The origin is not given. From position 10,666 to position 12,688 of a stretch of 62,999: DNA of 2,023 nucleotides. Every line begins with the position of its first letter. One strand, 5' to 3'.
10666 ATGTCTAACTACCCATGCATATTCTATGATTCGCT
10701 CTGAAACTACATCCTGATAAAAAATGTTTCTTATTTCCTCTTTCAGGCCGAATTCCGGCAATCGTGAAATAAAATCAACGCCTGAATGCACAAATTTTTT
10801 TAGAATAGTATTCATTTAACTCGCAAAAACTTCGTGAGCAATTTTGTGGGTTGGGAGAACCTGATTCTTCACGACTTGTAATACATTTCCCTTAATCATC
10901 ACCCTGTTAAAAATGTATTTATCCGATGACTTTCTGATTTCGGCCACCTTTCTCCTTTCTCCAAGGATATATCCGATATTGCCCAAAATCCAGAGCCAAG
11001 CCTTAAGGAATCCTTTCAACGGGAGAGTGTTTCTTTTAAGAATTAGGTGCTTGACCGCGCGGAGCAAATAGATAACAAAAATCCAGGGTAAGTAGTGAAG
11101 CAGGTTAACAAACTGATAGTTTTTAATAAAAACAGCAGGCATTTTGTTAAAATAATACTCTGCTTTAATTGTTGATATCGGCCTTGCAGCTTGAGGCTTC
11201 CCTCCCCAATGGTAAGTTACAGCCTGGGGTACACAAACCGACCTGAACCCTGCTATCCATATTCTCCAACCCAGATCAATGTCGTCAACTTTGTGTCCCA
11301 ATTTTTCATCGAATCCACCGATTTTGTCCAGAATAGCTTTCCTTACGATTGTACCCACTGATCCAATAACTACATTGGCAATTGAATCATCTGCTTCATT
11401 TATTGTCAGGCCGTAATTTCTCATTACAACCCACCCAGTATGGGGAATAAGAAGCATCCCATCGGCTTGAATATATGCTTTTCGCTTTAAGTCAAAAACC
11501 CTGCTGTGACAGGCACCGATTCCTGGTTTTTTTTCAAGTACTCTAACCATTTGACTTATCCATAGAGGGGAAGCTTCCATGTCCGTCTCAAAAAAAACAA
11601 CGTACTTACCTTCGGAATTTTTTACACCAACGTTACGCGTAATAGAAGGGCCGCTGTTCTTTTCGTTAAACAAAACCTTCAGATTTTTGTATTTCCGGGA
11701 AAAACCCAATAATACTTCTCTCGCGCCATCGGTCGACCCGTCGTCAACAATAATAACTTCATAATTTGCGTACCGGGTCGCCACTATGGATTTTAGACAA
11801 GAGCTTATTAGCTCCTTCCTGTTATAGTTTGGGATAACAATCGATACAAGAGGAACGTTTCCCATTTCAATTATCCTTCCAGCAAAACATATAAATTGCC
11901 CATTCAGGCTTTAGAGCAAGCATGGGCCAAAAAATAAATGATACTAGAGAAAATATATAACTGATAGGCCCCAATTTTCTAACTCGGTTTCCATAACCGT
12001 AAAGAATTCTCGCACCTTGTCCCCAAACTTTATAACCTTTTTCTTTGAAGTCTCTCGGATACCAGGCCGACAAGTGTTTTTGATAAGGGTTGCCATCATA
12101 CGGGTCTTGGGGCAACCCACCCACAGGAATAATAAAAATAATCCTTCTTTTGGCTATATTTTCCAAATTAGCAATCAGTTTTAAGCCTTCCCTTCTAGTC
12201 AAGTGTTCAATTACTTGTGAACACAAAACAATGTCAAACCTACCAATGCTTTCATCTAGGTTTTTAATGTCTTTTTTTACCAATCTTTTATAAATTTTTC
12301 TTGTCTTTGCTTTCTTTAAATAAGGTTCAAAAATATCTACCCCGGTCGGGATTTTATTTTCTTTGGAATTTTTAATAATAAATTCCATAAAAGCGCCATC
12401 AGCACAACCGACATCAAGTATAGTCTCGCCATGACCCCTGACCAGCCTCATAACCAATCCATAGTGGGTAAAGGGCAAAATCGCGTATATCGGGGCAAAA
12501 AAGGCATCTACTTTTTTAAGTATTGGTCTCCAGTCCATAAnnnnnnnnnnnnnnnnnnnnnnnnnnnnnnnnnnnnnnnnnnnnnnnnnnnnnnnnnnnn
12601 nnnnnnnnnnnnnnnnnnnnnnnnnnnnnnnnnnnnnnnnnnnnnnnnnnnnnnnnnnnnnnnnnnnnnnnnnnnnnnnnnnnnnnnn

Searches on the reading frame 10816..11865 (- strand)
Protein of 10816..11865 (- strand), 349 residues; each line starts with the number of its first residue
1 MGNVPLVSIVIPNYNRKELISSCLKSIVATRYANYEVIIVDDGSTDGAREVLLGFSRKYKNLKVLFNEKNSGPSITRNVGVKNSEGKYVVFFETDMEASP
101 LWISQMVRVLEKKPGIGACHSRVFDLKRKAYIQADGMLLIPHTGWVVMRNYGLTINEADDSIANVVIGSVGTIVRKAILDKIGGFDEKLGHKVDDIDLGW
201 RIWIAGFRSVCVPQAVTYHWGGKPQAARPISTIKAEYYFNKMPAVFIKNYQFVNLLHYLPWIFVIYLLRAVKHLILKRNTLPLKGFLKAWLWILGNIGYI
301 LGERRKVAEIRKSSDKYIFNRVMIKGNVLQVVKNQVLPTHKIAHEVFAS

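Call 12: search_protein_families(library=pfam, proteins=[window:10816-11865:-], max_evalue=0.001)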
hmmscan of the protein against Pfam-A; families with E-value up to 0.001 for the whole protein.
window:10816-11865:- (349 aa): 5 families
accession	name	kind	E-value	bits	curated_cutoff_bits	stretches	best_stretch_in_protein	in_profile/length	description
PF00535.33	Glycos_transf_2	-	6.8e-31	107.9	23.3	1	8-137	1-131/168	Glycosyl transferase family 2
PF13641.12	Glyco_tranf_2_3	-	3.7e-22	79.9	27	1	7-220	3-212/230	Glycosyltransferase like family 2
PF10111.15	Glyco_tranf_2_2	-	8.9e-13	48.8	27.3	1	8-218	1-215/276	Glycosyltransferase like family 2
PF13632.12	Glyco_trans_2_3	-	0.00028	21.2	27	1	170-287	75-183/198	Glycosyl transferase family group 2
PF13506.12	Glyco_transf_21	-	0.00096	19.1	21.7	0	83-219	28-154/174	Glycosyl transferase family 21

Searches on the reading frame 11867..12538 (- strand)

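Call 12: search_protein_families(library=pfam, proteins=[window:11867-12538:-], max_evalue=0.001)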
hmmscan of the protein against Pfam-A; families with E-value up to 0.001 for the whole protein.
window:11867-12538:- (223 aa): 8 families
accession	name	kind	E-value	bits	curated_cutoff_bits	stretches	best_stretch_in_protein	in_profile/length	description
PF13649.12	Methyltransf_25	-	1.7e-10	41.9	27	1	40-128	1-92/97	Methyltransferase domain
PF08242.18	Methyltransf_12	-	1.9e-09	38.6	30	1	41-123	1-86/98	Methyltransferase domain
PF08241.18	Methyltransf_11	-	8.7e-09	36.3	21.2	1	41-125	1-83/95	Methyltransferase domain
PF13847.12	Methyltransf_31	-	3.7e-08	33.6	27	1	37-136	4-108/145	Methyltransferase domain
PF13489.12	Methyltransf_23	-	6.7e-07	29.6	27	1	34-114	20-95/164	Methyltransferase domain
PF05401.17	NodS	-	1.2e-06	28.9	24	1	26-129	31-133/201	Nodulation protein S (NodS)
PF07021.18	MetW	-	0.00021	21.4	21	1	27-134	5-107/193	Methionine biosynthesis protein MetW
PF01728.25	FtsJ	-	0.00051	20.5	24.1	1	32-106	18-97/181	FtsJ-like methyltransferase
